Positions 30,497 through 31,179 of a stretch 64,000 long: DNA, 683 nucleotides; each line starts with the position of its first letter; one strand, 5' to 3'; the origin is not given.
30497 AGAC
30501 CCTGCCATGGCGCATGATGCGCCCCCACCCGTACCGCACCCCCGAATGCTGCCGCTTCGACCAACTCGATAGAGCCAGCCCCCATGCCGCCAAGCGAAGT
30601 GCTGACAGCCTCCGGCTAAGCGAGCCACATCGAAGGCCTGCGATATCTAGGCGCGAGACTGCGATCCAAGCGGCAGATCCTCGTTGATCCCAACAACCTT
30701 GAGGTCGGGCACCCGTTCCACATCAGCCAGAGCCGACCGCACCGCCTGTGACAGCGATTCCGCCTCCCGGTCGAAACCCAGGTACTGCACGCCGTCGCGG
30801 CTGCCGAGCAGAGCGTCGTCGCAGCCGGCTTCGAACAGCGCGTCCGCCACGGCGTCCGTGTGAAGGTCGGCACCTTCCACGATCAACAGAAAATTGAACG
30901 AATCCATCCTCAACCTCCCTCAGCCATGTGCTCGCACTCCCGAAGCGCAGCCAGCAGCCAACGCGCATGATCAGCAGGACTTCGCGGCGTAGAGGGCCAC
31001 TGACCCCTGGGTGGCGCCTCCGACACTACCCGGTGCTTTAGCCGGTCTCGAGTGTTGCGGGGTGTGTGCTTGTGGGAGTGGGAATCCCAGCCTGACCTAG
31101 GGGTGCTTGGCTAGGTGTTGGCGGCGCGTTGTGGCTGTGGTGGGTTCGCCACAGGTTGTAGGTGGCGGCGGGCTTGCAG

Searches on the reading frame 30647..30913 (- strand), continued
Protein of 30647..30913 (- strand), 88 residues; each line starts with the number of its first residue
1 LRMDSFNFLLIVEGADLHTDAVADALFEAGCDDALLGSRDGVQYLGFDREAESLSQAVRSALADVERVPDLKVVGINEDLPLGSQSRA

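Call 74: search_protein_families(library=pfam, proteins=[L178:2692-2919:+, L201:3757-4008:+, L202:3671-3982:+, L181:4001-4450:+, L199:4001-4567:+], max_evalue=0.1)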
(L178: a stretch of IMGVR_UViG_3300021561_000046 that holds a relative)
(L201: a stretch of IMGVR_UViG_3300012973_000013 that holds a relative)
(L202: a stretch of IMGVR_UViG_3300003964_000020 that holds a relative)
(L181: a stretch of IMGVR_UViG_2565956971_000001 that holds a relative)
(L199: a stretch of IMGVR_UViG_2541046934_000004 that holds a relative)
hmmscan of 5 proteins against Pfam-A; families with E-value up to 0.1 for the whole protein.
L178:2692-2919:+ (75 aa): 0 families

L201:3757-4008:+ (83 aa): 0 families

L202:3671-3982:+ (103 aa): 0 families

L181:4001-4450:+ (149 aa): 2 families
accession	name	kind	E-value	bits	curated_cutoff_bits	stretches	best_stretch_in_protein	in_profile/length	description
PF00440.29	TetR_N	-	0.0088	16.3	24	1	74-103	10-41/47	Bacterial regulatory proteins, tetR family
PF01381.28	HTH_3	-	0.059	13.9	23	0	74-102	6-33/55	Helix-turn-helix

L199:4001-4567:+ (188 aa): 4 families
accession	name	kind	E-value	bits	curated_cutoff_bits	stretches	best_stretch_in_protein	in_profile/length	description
PF09339.16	HTH_IclR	-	0.013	15.7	22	1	74-96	15-36/52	IclR helix-turn-helix domain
PF12802.13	MarR_2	-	0.038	14.6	27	1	74-99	17-41/61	MarR family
PF09569.16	RE_ScaI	-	0.044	14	25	1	120-162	8-49/192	ScaI restriction endonuclease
PF00440.29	TetR_N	-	0.082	13.1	24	0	79-98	17-36/47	Bacterial regulatory proteins, tetR family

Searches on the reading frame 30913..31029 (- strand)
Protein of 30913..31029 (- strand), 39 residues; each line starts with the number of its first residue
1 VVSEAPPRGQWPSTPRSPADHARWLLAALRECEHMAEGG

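Call 73: search_protein_families(library=padloc, proteins=[window:30913-31029:-], max_evalue=0.1)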
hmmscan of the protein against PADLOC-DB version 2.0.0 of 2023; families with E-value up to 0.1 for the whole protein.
seq(39 aa): 2 families
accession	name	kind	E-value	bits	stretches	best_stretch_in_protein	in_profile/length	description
PDLC04383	PDC-M06A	-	0.025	13.1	1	13-36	57-80/87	-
PDLC04385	PDC-M06A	-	0.025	13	1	13-35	57-79/91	-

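Call 74: search_protein_families(library=pfam, proteins=[window:30913-31029:-], max_evalue=0.1)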
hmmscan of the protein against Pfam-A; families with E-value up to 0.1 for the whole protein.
seq(39 aa): 1 family
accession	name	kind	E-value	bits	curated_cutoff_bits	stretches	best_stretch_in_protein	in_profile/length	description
PF22729.1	NCH3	-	0.034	14.4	27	1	4-31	39-68/74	NACHT C-terminal Helical domain 3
